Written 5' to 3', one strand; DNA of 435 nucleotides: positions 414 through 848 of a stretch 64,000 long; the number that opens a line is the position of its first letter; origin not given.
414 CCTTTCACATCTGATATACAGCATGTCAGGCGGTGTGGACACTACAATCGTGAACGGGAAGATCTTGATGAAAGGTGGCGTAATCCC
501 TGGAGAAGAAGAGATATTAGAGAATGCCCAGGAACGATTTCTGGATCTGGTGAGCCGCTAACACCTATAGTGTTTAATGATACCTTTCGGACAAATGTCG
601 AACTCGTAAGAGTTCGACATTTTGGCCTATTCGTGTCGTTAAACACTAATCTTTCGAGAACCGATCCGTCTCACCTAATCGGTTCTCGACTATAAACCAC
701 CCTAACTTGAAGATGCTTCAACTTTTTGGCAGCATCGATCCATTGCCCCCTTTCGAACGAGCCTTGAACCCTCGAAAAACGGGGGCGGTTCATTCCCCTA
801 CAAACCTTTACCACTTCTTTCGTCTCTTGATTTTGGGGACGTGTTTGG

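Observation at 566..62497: Abundant bipartite palindromic intergenic repeat family (about 130 bp; at least 11 loci in 64 kb)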

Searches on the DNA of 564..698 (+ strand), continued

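Call 29: search_with_rna_model(model_id=R1, sources=[L082, L083, L084, L085, L086, L087, L088, L089, L090, L091, L092, L093, L094, L095, L096, L097, L098, L099, L100, L101, L102, L103, L104, L105, L106, L107, L108, L109, L110, L111, L112, L113, L114, L115, L116, L117, L118, L119, L120, L121, L122, L123, L124, L125, L126, L127, L128, L129, L130, L131, L132, L133, L134, L135, L136, L137, L138, L139, L140, L141, L142, L143, L144, L145, L146, L147, L148, L149, L150, L151, L152, L153, L154, L155, L156, L157, L158, L159, L160, L161], max_evalue=0.0001)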
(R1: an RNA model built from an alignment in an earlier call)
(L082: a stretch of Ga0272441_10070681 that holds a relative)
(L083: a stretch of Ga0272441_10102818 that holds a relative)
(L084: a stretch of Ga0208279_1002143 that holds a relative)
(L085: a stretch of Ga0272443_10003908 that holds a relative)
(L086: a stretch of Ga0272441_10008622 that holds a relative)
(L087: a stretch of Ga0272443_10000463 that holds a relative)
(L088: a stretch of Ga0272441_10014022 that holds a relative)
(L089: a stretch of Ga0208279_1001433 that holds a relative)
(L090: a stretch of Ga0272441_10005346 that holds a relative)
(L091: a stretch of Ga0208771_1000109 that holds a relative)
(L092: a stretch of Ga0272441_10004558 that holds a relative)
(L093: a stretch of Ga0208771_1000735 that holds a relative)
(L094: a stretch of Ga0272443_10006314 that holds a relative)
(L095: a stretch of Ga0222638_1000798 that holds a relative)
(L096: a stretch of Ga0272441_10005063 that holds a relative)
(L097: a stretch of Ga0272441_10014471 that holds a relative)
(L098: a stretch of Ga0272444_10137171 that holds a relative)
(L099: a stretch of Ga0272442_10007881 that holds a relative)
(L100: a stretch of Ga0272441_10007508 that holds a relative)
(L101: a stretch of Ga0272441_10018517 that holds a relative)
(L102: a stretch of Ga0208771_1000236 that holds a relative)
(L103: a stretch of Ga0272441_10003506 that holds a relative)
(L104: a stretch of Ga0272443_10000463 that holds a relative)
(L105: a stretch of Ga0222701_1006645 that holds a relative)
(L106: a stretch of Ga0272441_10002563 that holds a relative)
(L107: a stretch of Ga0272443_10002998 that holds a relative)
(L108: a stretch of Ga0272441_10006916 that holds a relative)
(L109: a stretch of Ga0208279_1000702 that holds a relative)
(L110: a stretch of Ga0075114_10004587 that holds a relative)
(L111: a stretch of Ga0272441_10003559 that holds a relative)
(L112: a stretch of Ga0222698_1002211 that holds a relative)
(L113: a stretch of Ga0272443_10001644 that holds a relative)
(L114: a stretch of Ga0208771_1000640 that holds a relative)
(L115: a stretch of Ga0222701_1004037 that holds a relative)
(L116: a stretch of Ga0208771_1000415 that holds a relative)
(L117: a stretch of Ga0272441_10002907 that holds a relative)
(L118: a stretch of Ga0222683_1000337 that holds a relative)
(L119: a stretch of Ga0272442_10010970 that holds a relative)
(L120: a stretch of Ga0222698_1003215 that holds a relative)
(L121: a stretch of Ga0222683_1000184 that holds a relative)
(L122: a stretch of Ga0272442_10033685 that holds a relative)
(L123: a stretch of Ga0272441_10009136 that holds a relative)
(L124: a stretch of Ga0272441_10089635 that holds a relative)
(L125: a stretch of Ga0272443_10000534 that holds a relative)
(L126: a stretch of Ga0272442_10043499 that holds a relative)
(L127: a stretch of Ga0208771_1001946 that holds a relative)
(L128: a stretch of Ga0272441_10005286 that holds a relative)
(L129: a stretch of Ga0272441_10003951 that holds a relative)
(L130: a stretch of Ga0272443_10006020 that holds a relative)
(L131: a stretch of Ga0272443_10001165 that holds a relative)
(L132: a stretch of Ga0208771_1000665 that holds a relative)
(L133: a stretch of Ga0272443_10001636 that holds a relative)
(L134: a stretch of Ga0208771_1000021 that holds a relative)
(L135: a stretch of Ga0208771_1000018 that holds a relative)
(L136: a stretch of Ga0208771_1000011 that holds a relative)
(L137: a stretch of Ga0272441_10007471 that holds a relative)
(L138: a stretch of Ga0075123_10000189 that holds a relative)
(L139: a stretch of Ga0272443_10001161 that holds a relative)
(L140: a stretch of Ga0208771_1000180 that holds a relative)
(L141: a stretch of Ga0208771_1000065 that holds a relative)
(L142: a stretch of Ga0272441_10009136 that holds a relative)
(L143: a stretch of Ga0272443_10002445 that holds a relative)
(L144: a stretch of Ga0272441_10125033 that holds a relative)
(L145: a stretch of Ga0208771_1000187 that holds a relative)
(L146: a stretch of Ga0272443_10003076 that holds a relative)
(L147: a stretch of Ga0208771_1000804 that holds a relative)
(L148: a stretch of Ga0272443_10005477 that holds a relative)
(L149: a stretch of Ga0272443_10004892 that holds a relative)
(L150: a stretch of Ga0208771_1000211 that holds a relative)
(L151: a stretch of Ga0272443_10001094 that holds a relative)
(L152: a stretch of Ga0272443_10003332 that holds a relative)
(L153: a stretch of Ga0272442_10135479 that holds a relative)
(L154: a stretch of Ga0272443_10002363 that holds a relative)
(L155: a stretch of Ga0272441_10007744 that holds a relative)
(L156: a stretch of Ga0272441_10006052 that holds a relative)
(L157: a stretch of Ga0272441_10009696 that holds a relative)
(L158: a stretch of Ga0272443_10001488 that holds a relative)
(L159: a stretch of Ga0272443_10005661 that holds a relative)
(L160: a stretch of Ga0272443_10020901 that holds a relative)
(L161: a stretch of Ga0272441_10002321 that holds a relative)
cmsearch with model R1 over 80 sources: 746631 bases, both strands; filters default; matches with E-value up to 0.0001: 304.
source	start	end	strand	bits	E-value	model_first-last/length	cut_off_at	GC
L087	1647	1780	+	152.9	1.6e-38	1-134/134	no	0.34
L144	2055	2188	+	151.7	3.6e-38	1-134/134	no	0.37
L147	3532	3665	-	151.5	4e-38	1-134/134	no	0.37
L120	1594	1727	+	150.3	8.6e-38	1-134/134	no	0.37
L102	682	815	+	149.7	1.2e-37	1-134/134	no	0.37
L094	10900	11033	-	149.1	1.8e-37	1-134/134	no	0.37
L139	201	334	-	149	1.9e-37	1-134/134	no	0.31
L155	784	917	+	148.6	2.4e-37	1-134/134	no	0.35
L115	1437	1570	+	148.4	2.8e-37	1-134/134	no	0.39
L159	4639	4772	-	148.2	3.2e-37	1-134/134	no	0.34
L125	8201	8334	-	147.4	5.1e-37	1-134/134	no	0.36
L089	728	862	+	147.2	5.8e-37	1-134/134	no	0.41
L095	3576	3710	+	147.2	5.8e-37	1-134/134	no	0.41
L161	3989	4122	-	146.8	7.7e-37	1-134/134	no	0.39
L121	7925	8058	+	146.7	7.9e-37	1-134/134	no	0.34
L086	11261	11394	+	146.3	1e-36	1-134/134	no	0.39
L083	275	408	-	145.9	1.3e-36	1-134/134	no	0.37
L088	3358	3491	+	145.1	2.2e-36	1-134/134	no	0.34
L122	3080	3213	-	145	2.3e-36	1-134/134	no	0.34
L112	3403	3536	+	144.5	3.2e-36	1-134/134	no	0.36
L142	111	244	-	143.7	5.3e-36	1-134/134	no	0.34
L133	1638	1771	+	143.5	6.1e-36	1-134/134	no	0.35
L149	39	172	-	143.3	6.6e-36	1-134/134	no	0.32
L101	6970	7103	-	143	7.9e-36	1-134/134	no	0.34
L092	6540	6673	-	143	8.1e-36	1-134/134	no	0.34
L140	413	546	-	142.9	8.7e-36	1-134/134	no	0.39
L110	4548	4681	+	142.9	8.8e-36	1-134/134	no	0.37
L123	13482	13615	-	142.1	1.4e-35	1-134/134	no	0.34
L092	12465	12598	+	142.1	1.4e-35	1-134/134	no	0.35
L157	3289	3422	+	141.8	1.7e-35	1-134/134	no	0.33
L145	1863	1997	+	141.7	1.9e-35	1-134/134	no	0.39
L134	6211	6344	+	141.3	2.4e-35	1-134/134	no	0.36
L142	897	1030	-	141.1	2.7e-35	1-134/134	no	0.36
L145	2880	3014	-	140.9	3.1e-35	1-134/134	no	0.39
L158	406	539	-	140.8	3.2e-35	1-134/134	no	0.33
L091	8031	8164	-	140.3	4.4e-35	1-134/134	no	0.37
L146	2260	2393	-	140.3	4.5e-35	1-134/134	no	0.37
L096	5983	6116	-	140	5.2e-35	1-134/134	no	0.34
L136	77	211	+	139.9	5.6e-35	1-134/134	no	0.41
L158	3378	3511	+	139.9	5.7e-35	1-134/134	no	0.32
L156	11386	11519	+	139.6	6.8e-35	1-134/134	no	0.32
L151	2413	2546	-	139.4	8e-35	1-134/134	no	0.36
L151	5595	5728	+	139.2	8.8e-35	1-134/134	no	0.33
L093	1528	1662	-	138.1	1.8e-34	1-134/134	no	0.39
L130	502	635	+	137.7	2.3e-34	1-134/134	no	0.34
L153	1488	1621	-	137.4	2.8e-34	1-134/134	no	0.32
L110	4860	4993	+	136.4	5.2e-34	1-134/134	no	0.38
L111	72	205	+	136.4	5.3e-34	1-134/134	no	0.36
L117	7519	7652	-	136.1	6e-34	1-134/134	no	0.35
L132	4338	4471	-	136.1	6.1e-34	1-134/134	no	0.38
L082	3185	3318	+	136.1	6.2e-34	1-134/134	no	0.34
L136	4205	4338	-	135.8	7.4e-34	1-134/134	no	0.36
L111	7041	7174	-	135.7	8.1e-34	1-134/134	no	0.34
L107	2794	2927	+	135.3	1e-33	1-134/134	no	0.4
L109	3032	3165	-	135.2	1.1e-33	1-134/134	no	0.38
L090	2654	2787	-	135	1.3e-33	1-134/134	no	0.31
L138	599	732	-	135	1.3e-33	1-134/134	no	0.37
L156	5889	6022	+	134.8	1.4e-33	1-134/134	no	0.34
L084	774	907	+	134.5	1.7e-33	1-134/134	no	0.38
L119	1339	1472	+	134.4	1.8e-33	1-134/134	no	0.35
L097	11054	11185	+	134.3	1.9e-33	1-134/134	no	0.33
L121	3186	3319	+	133.9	2.5e-33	1-134/134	no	0.38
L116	3204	3336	+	133.7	2.7e-33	1-134/134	no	0.38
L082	456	589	-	133.7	2.8e-33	1-134/134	no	0.34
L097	4960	5093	-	133.5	3.2e-33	1-134/134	no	0.36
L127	4465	4598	+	133.1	4e-33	1-134/134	no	0.4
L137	8454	8587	+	133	4.2e-33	1-134/134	no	0.32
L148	978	1111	-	132.8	5e-33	1-134/134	no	0.32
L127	1867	2000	-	131.7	9.8e-33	1-134/134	no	0.33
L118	6283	6417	+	130.8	1.7e-32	1-134/134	no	0.38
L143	2397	2530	-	130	2.8e-32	1-134/134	no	0.32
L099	13381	13514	-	130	2.9e-32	1-134/134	no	0.31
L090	9027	9160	+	129.9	3e-32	1-134/134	no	0.35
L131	651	784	+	129.1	5e-32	1-134/134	no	0.31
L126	3983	4116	-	128.8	6e-32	1-134/134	no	0.32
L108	536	669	+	128.6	6.8e-32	1-134/134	no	0.34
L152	8604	8737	+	128.1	9.1e-32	1-134/134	no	0.32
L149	6172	6305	+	127.9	1e-31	1-134/134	no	0.38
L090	12796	12929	+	127.8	1.1e-31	1-134/134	no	0.32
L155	8170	8303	-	127.1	1.7e-31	1-134/134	no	0.31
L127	364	497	+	126.5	2.5e-31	1-134/134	no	0.4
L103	488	621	+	125.8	3.8e-31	1-134/134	no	0.34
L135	2297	2431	+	125.7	4.2e-31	1-134/134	no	0.39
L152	9970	10103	+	125.5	4.7e-31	1-134/134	no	0.31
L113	6682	6815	+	125.1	6.1e-31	1-134/134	no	0.37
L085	11944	12077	+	125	6.6e-31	1-134/134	no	0.31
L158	9788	9921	-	124.6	8.2e-31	1-134/134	no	0.37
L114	4708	4841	-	124.1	1.1e-30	1-134/134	no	0.37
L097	9409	9542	+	124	1.2e-30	1-134/134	no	0.29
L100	1188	1321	-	123.8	1.4e-30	1-134/134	no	0.35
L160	3919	4052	-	123.8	1.4e-30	1-134/134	no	0.35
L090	2192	2325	-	122.5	3.1e-30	1-134/134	no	0.32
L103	6978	7111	-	121.7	5.2e-30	1-134/134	no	0.34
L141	1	127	-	121.6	5.5e-30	1-127/134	3'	0.39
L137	4940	5073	-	121.6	5.5e-30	1-134/134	no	0.33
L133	10681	10814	+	121.3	6.6e-30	1-134/134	no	0.33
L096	8545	8678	+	120.6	1e-29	1-134/134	no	0.31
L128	1623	1756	+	120.4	1.2e-29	1-134/134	no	0.35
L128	6552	6685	+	119.9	1.6e-29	1-134/134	no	0.35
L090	4686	4819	-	119.5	2e-29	1-134/134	no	0.34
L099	5916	6049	-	119.4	2.2e-29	1-134/134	no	0.33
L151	5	138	+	119.2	2.4e-29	1-134/134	no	0.36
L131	6581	6714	-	118.9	3e-29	1-134/134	no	0.32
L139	3331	3464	+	117.9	5.5e-29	1-134/134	no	0.31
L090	1258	1391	+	115.9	1.9e-28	1-134/134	no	0.34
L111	991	1124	+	114.6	4.4e-28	1-134/134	no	0.34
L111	4936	5069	+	114.5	4.7e-28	1-134/134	no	0.31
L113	2032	2165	+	114.2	5.7e-28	1-134/134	no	0.32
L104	9528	9663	+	113.8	7.3e-28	1-134/134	no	0.37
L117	236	371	-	113.6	8e-28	1-134/134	no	0.35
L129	224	357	-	113.3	1e-27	1-134/134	no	0.33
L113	5224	5357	+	112.9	1.3e-27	1-134/134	no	0.31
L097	2882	3015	+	111.8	2.5e-27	1-134/134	no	0.35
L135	1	105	-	111.7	2.6e-27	1-105/134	3'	0.38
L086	353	488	-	111.3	3.5e-27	1-134/134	no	0.35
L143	1251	1384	-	110.6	5.2e-27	1-134/134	no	0.31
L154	7720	7853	+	108.5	2e-26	1-134/134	no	0.37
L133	4743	4878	+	107.9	2.9e-26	1-134/134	no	0.34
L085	1548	1681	+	107.4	3.9e-26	1-134/134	no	0.38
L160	1177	1310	-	105.1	1.7e-25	1-134/134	no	0.34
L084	3833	3964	-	104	3.4e-25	1-134/134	no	0.38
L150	12696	12827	+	99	7.7e-24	1-134/134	no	0.35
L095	8125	8258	-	97.1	2.5e-23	1-134/134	no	0.43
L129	1866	1979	+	97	2.7e-23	1-134/134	no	0.33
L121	3274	3416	-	96.8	3.1e-23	1-134/134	no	0.37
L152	6362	6495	-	96.5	3.6e-23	1-134/134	no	0.34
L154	8155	8288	-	96.4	3.8e-23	1-134/134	no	0.35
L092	10664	10789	-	94.2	1.6e-22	1-134/134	no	0.33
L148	9361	9467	-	94.1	1.7e-22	1-134/134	no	0.33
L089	5277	5410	-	93.9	1.9e-22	1-134/134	no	0.42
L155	6030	6162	-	92.8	3.7e-22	1-134/134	no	0.33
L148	5799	5911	-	92.4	4.8e-22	1-134/134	no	0.34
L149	85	201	+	91.8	7.1e-22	1-134/134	no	0.31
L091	6017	6152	-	91.5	8.5e-22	1-134/134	no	0.35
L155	5511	5642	+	89.7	2.6e-21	1-134/134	no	0.3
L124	1207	1334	+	89.3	3.3e-21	1-134/134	no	0.35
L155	4423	4534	+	87.9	8e-21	1-134/134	no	0.34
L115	1399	1524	-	87.7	8.9e-21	1-134/134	no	0.4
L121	3157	3273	-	86.8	1.6e-20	1-134/134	no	0.38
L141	40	156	+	86.8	1.6e-20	1-134/134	no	0.38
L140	1591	1724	+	86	2.7e-20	1-134/134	no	0.43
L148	10695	10807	+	84.4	7.4e-20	1-134/134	no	0.38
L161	4035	4159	+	82.1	3e-19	1-134/134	no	0.4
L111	63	159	-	80.7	7.3e-19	1-134/134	no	0.35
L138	645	766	+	79.6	1.5e-18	1-134/134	no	0.35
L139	247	380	+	79.2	1.9e-18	1-134/134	no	0.38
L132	4384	4509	+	78.7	2.6e-18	1-134/134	no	0.41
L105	1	77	-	78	4.1e-18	1-76/134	3'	0.39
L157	4891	5011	-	77.6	5e-18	1-134/134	no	0.36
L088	3336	3445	-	76.1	1.3e-17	1-134/134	no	0.35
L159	4685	4801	+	75.7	1.6e-17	1-134/134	no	0.35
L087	1638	1734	-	75.7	1.7e-17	1-134/134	no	0.32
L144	2042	2142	-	75.3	2.2e-17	1-134/134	no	0.34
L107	2763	2881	-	74.7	3.1e-17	1-134/134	no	0.43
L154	7682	7807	-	74.4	3.7e-17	1-134/134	no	0.34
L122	3126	3256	+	73.9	5.1e-17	1-134/134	no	0.3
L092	12457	12552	-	73.9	5.1e-17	1-134/134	no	0.34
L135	18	138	+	73.7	6e-17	1-134/134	no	0.4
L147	3578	3684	+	73.5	6.8e-17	1-134/134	no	0.35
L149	2349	2465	+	73.4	6.9e-17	1-134/134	no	0.33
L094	10946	11076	+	73.1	8.5e-17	1-134/134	no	0.38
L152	6408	6530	+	73.1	8.7e-17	1-134/134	no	0.31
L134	6174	6298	-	72.7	1.1e-16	1-134/134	no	0.44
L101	7016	7120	+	72.5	1.3e-16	1-134/134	no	0.35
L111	7087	7182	+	72.1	1.7e-16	1-134/134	no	0.33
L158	3349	3465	-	71.5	2.3e-16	1-134/134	no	0.32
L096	6029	6145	+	71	3.1e-16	1-134/134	no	0.36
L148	5824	5947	+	69.9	6.5e-16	1-134/134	no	0.36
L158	452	568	+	69.7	7.1e-16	1-134/134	no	0.34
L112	3364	3490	-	69.6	7.7e-16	1-134/134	no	0.43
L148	9380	9483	+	69.5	8.1e-16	1-134/134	no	0.35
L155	769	871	-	69.5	8.2e-16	1-134/134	no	0.4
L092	6586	6680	+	69.4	8.8e-16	1-134/134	no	0.37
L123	13528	13644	+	69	1.1e-15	1-134/134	no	0.36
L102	625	769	-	68.8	1.2e-15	1-134/134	no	0.41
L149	2320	2436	-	68.8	1.3e-15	1-134/134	no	0.34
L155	5486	5598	-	68.4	1.6e-15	1-134/134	no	0.32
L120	1585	1681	-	68.1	2e-15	1-134/134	no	0.34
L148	5071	5183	-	68.1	2e-15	1-134/134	no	0.35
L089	649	816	-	68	2e-15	1-134/134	no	0.41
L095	3497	3664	-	68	2e-15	1-134/134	no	0.41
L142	943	1038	+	67.6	2.6e-15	1-134/134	no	0.36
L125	8247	8361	+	67.4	3.1e-15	1-134/134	no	0.37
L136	4251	4378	+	67.4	3.1e-15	1-134/134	no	0.36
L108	510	623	-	67.3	3.2e-15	1-134/134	no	0.37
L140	459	576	+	67.2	3.5e-15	1-134/134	no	0.42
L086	401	497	+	66.4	5.6e-15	1-134/134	no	0.3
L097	11025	11141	-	66.4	5.6e-15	1-134/134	no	0.33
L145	2926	3027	+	66.4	5.8e-15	1-134/134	no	0.38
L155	4319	4510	-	66.3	6e-15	1-134/134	no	0.4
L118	6240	6370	-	66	7.5e-15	1-134/134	no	0.4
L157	3282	3376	-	65.9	7.6e-15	1-134/134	no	0.31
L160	1223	1325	+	65.9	7.6e-15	1-134/134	no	0.32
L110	4537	4635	-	65.9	7.7e-15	1-134/134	no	0.33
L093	1574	1688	+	65.1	1.3e-14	1-134/134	no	0.37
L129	1837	1953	-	65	1.4e-14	1-134/134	no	0.35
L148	10661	10782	-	64.9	1.5e-14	1-134/134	no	0.34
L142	157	275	+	64.9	1.5e-14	1-134/134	no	0.34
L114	4754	4857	+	64.6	1.8e-14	1-134/134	no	0.38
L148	1024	1133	+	64.2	2.2e-14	1-134/134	no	0.36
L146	2306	2419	+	64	2.5e-14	1-134/134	no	0.37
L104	11832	11965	-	63.9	2.7e-14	1-134/134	no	0.31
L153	1534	1631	+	63.9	2.8e-14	1-134/134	no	0.31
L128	1594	1710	-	63.8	3e-14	1-134/134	no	0.35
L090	9008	9114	-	63.7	3.2e-14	1-134/134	no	0.36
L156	5858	5976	-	63.6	3.2e-14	1-134/134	no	0.36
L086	11244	11348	-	63.4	3.6e-14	1-134/134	no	0.35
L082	3155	3272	-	63.4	3.8e-14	1-134/134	no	0.35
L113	5215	5311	-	63.3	4e-14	1-134/134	no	0.35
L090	2238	2335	+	63.2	4.2e-14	1-134/134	no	0.29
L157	12135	12247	-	63.2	4.2e-14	1-134/134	no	0.32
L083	321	438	+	63.2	4.2e-14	1-134/134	no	0.36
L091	8077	8206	+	63.1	4.5e-14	1-134/134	no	0.4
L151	5575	5682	-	63.1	4.5e-14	1-134/134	no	0.35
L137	8435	8541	-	63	4.8e-14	1-134/134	no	0.33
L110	4823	4947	-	62.3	7.2e-14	1-134/134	no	0.44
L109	11597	11730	+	62.1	8.3e-14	1-134/134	no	0.41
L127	1913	2024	+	61.9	9.5e-14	1-134/134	no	0.3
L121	7917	8012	-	61.8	1e-13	1-134/134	no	0.34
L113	6653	6769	-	61.8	1e-13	1-134/134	no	0.39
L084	737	861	-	61.7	1.1e-13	1-134/134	no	0.45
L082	502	630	+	61.6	1.2e-13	1-134/134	no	0.43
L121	3329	3433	+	61.4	1.3e-13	1-134/134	no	0.38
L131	644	738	-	61.4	1.3e-13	1-134/134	no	0.32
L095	8170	8282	+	60.7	2e-13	1-134/134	no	0.4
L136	35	165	-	60.6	2.1e-13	1-134/134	no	0.44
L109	11585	11685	-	60.5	2.2e-13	1-134/134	no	0.36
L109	3078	3201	+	60.3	2.6e-13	1-134/134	no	0.38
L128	6536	6639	-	60.3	2.7e-13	1-134/134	no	0.35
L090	4732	4829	+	60.2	2.7e-13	1-134/134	no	0.36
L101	997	1110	+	60.2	2.7e-13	1-134/134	no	0.32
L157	12160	12257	+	59.9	3.4e-13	1-134/134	no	0.33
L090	12779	12883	-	59.8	3.5e-13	1-134/134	no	0.36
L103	459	575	-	59.7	3.7e-13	1-134/134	no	0.31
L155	6075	6199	+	59.7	3.9e-13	1-134/134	no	0.35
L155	8216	8336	+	59.3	5e-13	1-134/134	no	0.31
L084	3877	3997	+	59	5.8e-13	1-134/134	no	0.33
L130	483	589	-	59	5.9e-13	1-134/134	no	0.36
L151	2459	2559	+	58.9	6.1e-13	1-134/134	no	0.39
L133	1625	1725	-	58.8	6.6e-13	1-134/134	no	0.37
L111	4925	5023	-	58.7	7.1e-13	1-134/134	no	0.31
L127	4457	4552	-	58.6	7.6e-13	1-134/134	no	0.38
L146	10763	10899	-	58.5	8.1e-13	1-134/134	no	0.44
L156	11362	11473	-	58.3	9e-13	1-134/134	no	0.36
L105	443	566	+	58.2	9.8e-13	1-134/134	no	0.4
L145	1823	1951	-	58.1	1e-12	1-134/134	no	0.39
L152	9958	10057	-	58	1.1e-12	1-134/134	no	0.32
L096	8507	8632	-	57.7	1.3e-12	1-134/134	no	0.34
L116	3192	3290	-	57.7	1.4e-12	1-134/134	no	0.36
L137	4986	5090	+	57.3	1.7e-12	1-134/134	no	0.36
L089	5322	5434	+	57.2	1.8e-12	1-134/134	no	0.39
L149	6157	6259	-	57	2.1e-12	1-134/134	no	0.37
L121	11245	11375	+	56.9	2.2e-12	1-134/134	no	0.39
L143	2443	2555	+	56.8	2.4e-12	1-134/134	no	0.31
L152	8527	8691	-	56.7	2.6e-12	1-134/134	no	0.42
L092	10710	10836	+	56.3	3.2e-12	1-134/134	no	0.39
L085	11907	12031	-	55.9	4.1e-12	1-134/134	no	0.34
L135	2289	2385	-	55.6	5.1e-12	1-134/134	no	0.36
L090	1224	1345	-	55.5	5.2e-12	1-134/134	no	0.33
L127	315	451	-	54.8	8e-12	1-134/134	no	0.39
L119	1330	1426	-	54.7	8.5e-12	1-134/134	no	0.35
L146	12743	12841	+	54.6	9.2e-12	1-134/134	no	0.34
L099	13427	13548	+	54.4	1.1e-11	1-134/134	no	0.34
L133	4705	4830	-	54.3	1.1e-11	1-134/134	no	0.39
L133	10652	10768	-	54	1.3e-11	1-134/134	no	0.34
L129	270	365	+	53.7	1.6e-11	1-134/134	no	0.32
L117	7565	7663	+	53.4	1.9e-11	1-134/134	no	0.34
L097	5006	5138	+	53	2.5e-11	1-134/134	no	0.44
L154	8201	8297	+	52.5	3.5e-11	1-134/134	no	0.33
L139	3317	3418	-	52.4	3.6e-11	1-134/134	no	0.29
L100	1234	1331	+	52.2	4.1e-11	1-134/134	no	0.31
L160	3965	4062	+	52.2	4.1e-11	1-134/134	no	0.31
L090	2700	2804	+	52.2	4.1e-11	1-134/134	no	0.29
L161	779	869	-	51.4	6.7e-11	1-134/134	no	0.35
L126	4029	4127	+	51.4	6.9e-11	1-134/134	no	0.32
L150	12636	12783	-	51.2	7.8e-11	1-134/134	no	0.42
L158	9834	9929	+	51.2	8e-11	1-134/134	no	0.36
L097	9380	9496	-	50.5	1.2e-10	1-134/134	no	0.27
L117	283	397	+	49.1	2.9e-10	1-134/134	no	0.34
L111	949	1078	-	48.8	3.5e-10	1-134/134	no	0.35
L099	5962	6063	+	47.7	6.8e-10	1-134/134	no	0.34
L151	1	92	-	47.1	1e-09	1-92/134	3'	0.39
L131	6627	6743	+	46.7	1.3e-09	1-134/134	no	0.32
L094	10581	10652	+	46.3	1.7e-09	1-134/134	no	0.39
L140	1542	1678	-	45.7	2.4e-09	1-134/134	no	0.41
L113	2022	2119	-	45.4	3e-09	1-134/134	no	0.3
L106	10605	10673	+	45.3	3.2e-09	1-134/134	no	0.39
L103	7024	7134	+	43.8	8e-09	1-134/134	no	0.33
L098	26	159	-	43.7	8.6e-09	1-134/134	no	0.38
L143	1297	1413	+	42.9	1.4e-08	1-134/134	no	0.32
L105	1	104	+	40.6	5.9e-08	13-134/134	5'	0.4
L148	5096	5201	+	39.3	1.3e-07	1-134/134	no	0.3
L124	1162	1294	-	39.3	1.3e-07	1-134/134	no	0.38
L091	4206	4318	+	39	1.7e-07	1-134/134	no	0.4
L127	1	45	+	39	1.7e-07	90-134/134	5'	0.33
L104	11878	12003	+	36.9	6.1e-07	1-134/134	no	0.33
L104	9496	9616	-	36.8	6.4e-07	1-134/134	no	0.4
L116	10821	10947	+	35.2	1.7e-06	1-134/134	no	0.46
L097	2831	2969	-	32.9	7.4e-06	1-134/134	no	0.37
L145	1953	1988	-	32.5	9.6e-06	90-125/134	no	0.44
(4 more, lower-scoring)
